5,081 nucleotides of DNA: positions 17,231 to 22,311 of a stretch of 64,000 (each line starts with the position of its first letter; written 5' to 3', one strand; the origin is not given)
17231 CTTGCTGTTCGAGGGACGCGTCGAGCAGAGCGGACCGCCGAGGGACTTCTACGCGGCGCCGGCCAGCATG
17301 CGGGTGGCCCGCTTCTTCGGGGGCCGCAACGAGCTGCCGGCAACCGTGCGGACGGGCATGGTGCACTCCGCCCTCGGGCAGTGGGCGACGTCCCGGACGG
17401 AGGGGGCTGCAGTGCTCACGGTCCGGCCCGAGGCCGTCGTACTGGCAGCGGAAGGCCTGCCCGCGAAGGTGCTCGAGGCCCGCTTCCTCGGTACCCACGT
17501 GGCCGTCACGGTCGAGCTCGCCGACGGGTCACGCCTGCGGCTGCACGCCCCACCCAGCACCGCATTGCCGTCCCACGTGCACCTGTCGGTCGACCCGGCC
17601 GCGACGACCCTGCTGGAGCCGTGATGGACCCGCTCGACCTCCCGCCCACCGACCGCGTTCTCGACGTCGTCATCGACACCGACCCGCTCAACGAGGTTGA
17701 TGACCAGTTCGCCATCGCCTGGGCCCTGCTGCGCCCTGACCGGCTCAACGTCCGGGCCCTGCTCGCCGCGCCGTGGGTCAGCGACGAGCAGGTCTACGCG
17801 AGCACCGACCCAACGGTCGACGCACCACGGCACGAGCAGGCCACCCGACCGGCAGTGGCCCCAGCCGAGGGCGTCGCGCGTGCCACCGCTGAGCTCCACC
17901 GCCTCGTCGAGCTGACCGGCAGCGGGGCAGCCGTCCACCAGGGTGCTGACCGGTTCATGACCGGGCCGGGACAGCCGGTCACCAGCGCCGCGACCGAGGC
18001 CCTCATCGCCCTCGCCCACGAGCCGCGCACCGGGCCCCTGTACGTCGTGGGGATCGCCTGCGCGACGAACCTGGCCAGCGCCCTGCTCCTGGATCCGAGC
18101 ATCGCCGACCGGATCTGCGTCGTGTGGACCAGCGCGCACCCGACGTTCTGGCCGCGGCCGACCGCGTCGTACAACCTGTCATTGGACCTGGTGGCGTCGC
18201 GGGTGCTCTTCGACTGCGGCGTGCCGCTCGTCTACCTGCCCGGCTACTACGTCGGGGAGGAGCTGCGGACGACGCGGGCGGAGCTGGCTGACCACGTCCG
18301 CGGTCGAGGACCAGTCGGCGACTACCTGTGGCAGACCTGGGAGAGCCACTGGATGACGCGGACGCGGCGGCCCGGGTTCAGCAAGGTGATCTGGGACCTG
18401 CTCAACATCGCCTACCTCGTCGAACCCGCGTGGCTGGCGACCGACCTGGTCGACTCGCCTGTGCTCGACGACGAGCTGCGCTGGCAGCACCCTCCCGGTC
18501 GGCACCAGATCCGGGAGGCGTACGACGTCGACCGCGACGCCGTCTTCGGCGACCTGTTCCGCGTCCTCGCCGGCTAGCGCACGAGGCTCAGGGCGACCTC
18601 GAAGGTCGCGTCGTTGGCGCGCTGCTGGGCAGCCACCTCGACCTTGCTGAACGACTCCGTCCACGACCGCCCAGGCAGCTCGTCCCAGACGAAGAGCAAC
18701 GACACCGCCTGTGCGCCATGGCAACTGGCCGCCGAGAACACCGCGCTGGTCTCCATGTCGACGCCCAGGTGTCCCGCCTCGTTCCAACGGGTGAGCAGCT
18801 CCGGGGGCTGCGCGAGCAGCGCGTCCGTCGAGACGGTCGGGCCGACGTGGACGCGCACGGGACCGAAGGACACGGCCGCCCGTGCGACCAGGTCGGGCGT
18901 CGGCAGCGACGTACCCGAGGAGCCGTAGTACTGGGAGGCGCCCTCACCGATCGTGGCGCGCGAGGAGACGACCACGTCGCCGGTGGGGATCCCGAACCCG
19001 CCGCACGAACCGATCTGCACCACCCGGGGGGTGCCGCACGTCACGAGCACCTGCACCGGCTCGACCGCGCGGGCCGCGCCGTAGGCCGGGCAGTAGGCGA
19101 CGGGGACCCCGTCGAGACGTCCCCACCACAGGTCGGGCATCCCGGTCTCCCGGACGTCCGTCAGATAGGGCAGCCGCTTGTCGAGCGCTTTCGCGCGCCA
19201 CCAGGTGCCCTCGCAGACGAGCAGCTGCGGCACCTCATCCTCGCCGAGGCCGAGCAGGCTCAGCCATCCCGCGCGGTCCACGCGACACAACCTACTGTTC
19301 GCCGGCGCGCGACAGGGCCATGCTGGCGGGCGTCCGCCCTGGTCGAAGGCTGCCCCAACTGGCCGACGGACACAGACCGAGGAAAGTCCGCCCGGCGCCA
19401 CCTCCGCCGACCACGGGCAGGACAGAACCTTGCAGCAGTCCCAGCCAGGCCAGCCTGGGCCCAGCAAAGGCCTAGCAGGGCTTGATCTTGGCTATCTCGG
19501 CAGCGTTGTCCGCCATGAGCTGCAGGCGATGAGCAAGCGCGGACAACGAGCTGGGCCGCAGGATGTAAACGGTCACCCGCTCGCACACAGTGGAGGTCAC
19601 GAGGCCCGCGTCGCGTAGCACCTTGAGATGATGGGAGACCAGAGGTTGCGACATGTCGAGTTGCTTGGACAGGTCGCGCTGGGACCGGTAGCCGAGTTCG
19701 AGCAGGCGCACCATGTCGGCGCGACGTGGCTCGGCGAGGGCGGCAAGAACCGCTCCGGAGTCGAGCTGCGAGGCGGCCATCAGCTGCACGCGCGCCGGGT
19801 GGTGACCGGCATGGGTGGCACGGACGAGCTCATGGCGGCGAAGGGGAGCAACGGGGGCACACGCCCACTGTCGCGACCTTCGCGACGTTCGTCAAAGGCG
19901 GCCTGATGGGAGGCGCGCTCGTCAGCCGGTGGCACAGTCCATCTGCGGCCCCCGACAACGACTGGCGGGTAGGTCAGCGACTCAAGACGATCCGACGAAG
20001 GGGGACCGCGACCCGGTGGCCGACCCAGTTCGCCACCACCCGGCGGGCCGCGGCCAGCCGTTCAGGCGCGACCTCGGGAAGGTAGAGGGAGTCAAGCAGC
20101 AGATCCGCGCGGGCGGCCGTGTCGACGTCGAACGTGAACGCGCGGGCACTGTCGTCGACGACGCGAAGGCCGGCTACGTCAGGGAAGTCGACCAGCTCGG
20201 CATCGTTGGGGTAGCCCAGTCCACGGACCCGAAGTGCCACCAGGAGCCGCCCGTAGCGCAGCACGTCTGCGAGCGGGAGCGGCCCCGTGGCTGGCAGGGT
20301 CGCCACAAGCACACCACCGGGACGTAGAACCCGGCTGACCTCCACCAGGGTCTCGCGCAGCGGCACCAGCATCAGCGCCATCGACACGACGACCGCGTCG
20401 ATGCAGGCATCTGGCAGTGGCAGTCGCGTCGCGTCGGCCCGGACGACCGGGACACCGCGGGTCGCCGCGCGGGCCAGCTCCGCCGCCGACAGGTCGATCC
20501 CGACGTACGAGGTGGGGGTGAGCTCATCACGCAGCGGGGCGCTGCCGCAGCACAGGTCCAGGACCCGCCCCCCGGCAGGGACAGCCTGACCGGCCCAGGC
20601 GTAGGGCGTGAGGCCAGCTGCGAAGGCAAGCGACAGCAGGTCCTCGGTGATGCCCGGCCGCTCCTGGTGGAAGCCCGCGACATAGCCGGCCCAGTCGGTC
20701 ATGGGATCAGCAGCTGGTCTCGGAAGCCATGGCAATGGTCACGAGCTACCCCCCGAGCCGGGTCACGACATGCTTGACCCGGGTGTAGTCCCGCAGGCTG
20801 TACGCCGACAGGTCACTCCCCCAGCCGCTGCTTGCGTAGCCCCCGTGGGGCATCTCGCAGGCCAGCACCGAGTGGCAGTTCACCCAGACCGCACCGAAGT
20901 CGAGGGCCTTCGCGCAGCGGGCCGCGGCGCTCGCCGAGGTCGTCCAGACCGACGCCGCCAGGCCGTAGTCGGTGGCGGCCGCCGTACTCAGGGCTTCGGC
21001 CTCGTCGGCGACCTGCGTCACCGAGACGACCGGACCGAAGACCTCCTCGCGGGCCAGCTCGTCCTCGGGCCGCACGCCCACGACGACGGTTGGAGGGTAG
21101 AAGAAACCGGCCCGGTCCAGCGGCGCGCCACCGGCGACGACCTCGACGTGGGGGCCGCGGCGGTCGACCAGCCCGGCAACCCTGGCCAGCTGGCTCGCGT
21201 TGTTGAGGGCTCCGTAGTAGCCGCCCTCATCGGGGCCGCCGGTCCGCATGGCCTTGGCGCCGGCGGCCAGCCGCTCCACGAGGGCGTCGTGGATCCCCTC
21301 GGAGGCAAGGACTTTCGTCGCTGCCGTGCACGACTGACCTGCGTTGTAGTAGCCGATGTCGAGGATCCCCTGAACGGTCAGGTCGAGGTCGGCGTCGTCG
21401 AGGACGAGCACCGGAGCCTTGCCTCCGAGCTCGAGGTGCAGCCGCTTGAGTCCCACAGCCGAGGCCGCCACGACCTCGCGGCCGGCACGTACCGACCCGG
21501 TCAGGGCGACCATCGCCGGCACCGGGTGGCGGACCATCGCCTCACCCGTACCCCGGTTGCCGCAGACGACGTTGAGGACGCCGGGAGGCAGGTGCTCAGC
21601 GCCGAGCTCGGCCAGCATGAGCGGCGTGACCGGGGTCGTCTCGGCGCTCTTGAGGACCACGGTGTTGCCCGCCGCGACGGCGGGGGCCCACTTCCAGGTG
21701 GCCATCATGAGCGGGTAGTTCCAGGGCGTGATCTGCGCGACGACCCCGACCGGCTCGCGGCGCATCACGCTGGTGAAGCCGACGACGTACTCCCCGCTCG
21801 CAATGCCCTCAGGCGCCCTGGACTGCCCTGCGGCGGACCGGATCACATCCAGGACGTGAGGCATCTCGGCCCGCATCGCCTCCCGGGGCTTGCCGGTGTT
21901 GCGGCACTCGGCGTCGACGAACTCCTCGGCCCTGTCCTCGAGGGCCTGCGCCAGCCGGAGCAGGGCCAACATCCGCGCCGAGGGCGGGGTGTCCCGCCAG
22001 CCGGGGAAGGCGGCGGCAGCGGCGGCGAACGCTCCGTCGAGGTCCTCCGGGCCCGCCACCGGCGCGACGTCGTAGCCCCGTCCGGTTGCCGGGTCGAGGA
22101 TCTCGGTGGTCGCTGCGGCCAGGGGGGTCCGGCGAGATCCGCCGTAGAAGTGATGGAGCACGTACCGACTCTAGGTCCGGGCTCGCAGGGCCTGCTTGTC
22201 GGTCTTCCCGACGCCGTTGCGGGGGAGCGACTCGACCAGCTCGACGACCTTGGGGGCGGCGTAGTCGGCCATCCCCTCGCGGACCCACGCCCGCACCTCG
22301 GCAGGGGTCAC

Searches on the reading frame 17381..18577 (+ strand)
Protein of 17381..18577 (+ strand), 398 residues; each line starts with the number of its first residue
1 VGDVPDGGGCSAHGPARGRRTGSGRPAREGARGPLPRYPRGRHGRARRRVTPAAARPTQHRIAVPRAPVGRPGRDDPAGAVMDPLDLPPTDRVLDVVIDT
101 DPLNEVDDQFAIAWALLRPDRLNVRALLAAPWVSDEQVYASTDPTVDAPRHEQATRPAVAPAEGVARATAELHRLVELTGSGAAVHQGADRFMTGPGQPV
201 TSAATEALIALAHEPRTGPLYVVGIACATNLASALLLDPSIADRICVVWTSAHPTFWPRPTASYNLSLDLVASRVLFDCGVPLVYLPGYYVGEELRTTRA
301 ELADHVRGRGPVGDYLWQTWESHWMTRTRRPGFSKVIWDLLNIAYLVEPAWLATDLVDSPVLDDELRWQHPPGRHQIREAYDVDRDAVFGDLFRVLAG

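Call 9: search_protein_families(library=pfam, proteins=[window:17381-18577:+])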
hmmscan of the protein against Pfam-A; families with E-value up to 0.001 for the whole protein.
window:17381-18577:+ (398 aa): 1 family
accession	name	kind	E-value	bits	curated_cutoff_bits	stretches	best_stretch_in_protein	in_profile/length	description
PF01156.24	IU_nuc_hydro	-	5.1e-13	49.8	34.2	1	96-361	1-259/297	Inosine-uridine preferring nucleoside hydrolase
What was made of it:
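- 17621..18577 (+): Inosine/uridine-preferring nucleoside-hydrolase-family protein. PF01156 scores 50 bits (call 9).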

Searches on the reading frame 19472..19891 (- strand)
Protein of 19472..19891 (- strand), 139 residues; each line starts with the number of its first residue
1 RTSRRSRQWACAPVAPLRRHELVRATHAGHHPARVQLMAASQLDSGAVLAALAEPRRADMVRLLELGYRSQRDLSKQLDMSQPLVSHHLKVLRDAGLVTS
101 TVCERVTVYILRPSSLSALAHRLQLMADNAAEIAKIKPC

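Call 37: search_protein_families(library=pfam, proteins=[window:19472-19891:-])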
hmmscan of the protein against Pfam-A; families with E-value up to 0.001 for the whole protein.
window:19472-19891:- (139 aa): 6 families
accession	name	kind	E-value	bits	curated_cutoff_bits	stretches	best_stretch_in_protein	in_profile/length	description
PF01022.26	HTH_5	-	3.4e-14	52.9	22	1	55-100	2-47/47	Bacterial regulatory protein, arsR family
PF12840.13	HTH_20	-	1.5e-06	28.5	27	1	52-100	1-50/51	Helix-turn-helix domain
PF13412.12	HTH_24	-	2.2e-06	27.6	21.9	1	70-99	19-48/48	Winged helix-turn-helix DNA-binding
PF12802.13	MarR_2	-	1.3e-05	25.7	27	1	69-101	21-53/61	MarR family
PF13545.12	HTH_Crp_2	-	0.00043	20.6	27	1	70-118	24-69/70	Crp-like helix-turn-helix domain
PF25213.1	HVO_A0261_N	-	0.00077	19.7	35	0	54-101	10-57/86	HVO_A0261 N-terminal domain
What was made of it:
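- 19472..19891 (-): ArsR/SmtB-family regulator. PF01022 scores 53 bits (call 37).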

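Call 38: search_protein_families(library=ncbifam, proteins=[window:19472-19891:-], max_evalue=1e-8)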
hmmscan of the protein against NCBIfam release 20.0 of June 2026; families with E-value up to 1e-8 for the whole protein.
window:19472-19891:- (139 aa): 3 families
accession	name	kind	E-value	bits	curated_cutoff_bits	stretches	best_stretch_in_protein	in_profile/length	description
NF033788.1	HTH_metalloreg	subfamily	3.9e-17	61.8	55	1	47-119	3-76/77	metalloregulator ArsR/SmtB family transcription factor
NF033789.1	repress_SdpR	subfamily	2.5e-12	46.5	100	1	49-117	2-70/79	autorepressor SdpR family transcription factor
NF041413.1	ArsR_Rv2640c_fam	equivalog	5.7e-10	39.6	155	1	45-123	32-113/118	Rv2640c family ArsR-like transcriptional regulator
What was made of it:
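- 19472..19891 (-): NF033788 scores 62 bits against a cut-off of 55 (call 38).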

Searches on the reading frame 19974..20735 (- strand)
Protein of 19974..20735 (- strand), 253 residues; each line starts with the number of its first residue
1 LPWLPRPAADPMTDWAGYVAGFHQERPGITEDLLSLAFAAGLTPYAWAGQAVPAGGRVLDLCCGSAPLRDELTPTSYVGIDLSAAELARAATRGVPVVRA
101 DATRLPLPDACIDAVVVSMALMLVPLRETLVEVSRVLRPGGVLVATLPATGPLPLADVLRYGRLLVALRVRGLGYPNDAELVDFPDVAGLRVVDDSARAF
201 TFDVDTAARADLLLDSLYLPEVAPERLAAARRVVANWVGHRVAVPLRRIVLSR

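Call 30: search_protein_families(library=pfam, proteins=[window:19974-20735:-])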
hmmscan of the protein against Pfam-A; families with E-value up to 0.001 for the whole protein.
window:19974-20735:- (253 aa): 8 families
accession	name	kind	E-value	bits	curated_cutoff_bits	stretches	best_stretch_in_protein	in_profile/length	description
PF08241.18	Methyltransf_11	-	1.6e-15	58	21.2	1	59-144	1-94/95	Methyltransferase domain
PF13649.12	Methyltransf_25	-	1.3e-13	51.8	27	1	58-141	1-97/97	Methyltransferase domain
PF13847.12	Methyltransf_31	-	1.9e-08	34.5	27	1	55-149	4-113/145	Methyltransferase domain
PF05148.21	Methyltransf_8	-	1.4e-07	32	27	1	56-144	74-155/219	Hypothetical methyltransferase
PF08242.18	Methyltransf_12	-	3.1e-06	28.3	30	1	60-143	2-98/98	Methyltransferase domain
PF07021.18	MetW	-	3.6e-06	27.2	21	1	50-130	9-94/193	Methionine biosynthesis protein MetW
PF01209.24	Ubie_methyltran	-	6.3e-06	26.2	20.1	1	51-144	44-150/233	ubiE/COQ5 methyltransferase family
PF13489.12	Methyltransf_23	-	3.1e-05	24.2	27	1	53-150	21-121/164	Methyltransferase domain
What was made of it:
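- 19974..20735 (-): SAM-dependent methyltransferase (class I), substrate unknown. PF08241 scores 58 bits (call 30).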

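Call 38: search_protein_families(library=ncbifam, proteins=[window:19974-20735:-], max_evalue=1e-8)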
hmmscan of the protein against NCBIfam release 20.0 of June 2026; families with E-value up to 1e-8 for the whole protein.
window:19974-20735:- (253 aa): 6 families
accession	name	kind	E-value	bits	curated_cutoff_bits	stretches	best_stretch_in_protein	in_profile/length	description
NF045667.1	MTase_DVU1556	equivalog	3.2e-15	56.2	155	1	46-145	14-119/213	DVU_1556 family methyltransferase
NF001241.0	PRK00216.1-2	equivalog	1.3e-12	47.9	327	1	51-145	48-147/231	demethylmenaquinone methyltransferase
NF045825.1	FAmtase_mtf2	equivalog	6.2e-12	45.3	400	1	48-144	52-157/248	fatty-acid O-methyltransferase Mtf2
NF045823.1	PthPhpthDimycoMt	equivalog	2.3e-11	43.3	300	1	48-144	60-165/256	phthiotriol/phenolphthiotriol dimycocerosates methyltransferase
TIGR01934.1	MenG_MenH_UbiE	subfamily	1e-09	38.1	158.35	1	52-144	37-140/223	ubiquinone/menaquinone biosynthesis methyltransferase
NF001244.0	PRK00216.1-5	equivalog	2.4e-09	36.8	216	1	54-144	48-152/236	bifunctional demethylmenaquinone methyltransferase/2-methoxy-6-polyprenyl-1,4-benzoquinol methylase UbiE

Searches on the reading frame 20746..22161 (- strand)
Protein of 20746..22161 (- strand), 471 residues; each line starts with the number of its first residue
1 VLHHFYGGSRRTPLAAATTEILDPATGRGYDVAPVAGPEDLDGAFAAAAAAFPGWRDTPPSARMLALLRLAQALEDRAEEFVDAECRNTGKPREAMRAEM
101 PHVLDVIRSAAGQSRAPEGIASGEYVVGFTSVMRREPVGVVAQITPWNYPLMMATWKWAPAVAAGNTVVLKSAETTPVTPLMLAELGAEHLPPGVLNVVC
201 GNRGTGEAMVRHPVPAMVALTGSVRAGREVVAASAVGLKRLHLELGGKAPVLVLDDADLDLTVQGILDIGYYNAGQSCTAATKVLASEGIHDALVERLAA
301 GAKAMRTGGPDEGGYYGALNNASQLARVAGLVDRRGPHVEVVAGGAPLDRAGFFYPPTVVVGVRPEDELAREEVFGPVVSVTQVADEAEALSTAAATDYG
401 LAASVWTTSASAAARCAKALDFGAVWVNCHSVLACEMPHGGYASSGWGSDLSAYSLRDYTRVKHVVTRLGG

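Call 30: search_protein_families(library=pfam, proteins=[window:20746-22161:-])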
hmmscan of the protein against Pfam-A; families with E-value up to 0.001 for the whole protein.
window:20746-22161:- (471 aa): 1 family
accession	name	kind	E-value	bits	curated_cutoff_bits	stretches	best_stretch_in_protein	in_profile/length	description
PF00171.27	Aldedh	-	1.5e-140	469.3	23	1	18-465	8-461/461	Aldehyde dehydrogenase family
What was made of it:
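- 20746..22161 (-): Aldehyde dehydrogenase, of the aminobutyraldehyde/betaine-aldehyde DH type. PF00171 scores 469 bits (call 30).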

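Call 38: search_protein_families(library=ncbifam, proteins=[window:20746-22161:-], max_evalue=1e-8)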
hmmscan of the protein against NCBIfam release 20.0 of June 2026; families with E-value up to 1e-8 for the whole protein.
window:20746-22161:- (471 aa): 39 families (the best 25 are shown)
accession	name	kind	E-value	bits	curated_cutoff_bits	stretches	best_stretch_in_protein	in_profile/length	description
NF010000.0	PRK13473.1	subfamily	1.7e-176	587.5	615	1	15-468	15-473/475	aminobutyraldehyde dehydrogenase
TIGR03374.1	ABALDH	equivalog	2.2e-142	475.2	909.3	1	20-467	19-471/472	aminobutyraldehyde dehydrogenase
NF045735.1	PaDhStyDPseudo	equivalog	2e-103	346.7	850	1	8-466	9-480/483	phenylacetaldehyde dehydrogenase StyD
TIGR01804.1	BADH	equivalog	4e-103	345.4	668.6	1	17-463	13-467/467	betaine-aldehyde dehydrogenase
NF009725.0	PRK13252.1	equivalog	1.9e-99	333.3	593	1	4-469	9-481/488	betaine-aldehyde dehydrogenase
TIGR02299.1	HpaE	equivalog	2.3e-99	333.2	638.35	1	8-466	7-475/488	5-carboxymethyl-2-hydroxymuconate semialdehyde dehydrogenase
NF045736.1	PaDhStyDRhodo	equivalog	3.9e-92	309.3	800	1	5-464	6-474/479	phenylacetaldehyde dehydrogenase StyD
TIGR03216.1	OH_muco_semi_DH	equivalog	3.7e-88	296.2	693.25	1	18-468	15-480/481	2-hydroxymuconic semialdehyde dehydrogenase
NF050026.1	AcaldDHExaC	equivalog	7.4e-88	295.3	900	1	3-466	17-492/503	acetaldehyde dehydrogenase ExaC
NF006916.0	PRK09407.1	equivalog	3.4e-87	293.2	521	1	15-467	32-492/526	succinic semialdehyde dehydrogenase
NF007497.0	PRK10090.1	equivalog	8.8e-84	282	500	1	16-464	21-474/480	aldehyde dehydrogenase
TIGR01780.1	SSADH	subfamily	1.9e-82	277.6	646.35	1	22-463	2-448/448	succinate-semialdehyde dehydrogenase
NF007352.0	PRK09847.1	equivalog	9.5e-81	271.7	850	1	5-466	23-490/495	aldehyde dehydrogenase PuuC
NF040648.1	lactal_redase_Meth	equivalog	3.3e-80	270.4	650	1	19-466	13-461/463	lactaldehyde dehydrogenase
NF052305.1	DioxValDhHalo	equivalog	1.7e-76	258.1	750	1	18-445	21-457/483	2,5-dioxovalerate dehydrogenase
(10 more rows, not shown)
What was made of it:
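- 20746..22161 (-): PRK13473 scores 588 bits against a cut-off of 615 (call 38).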
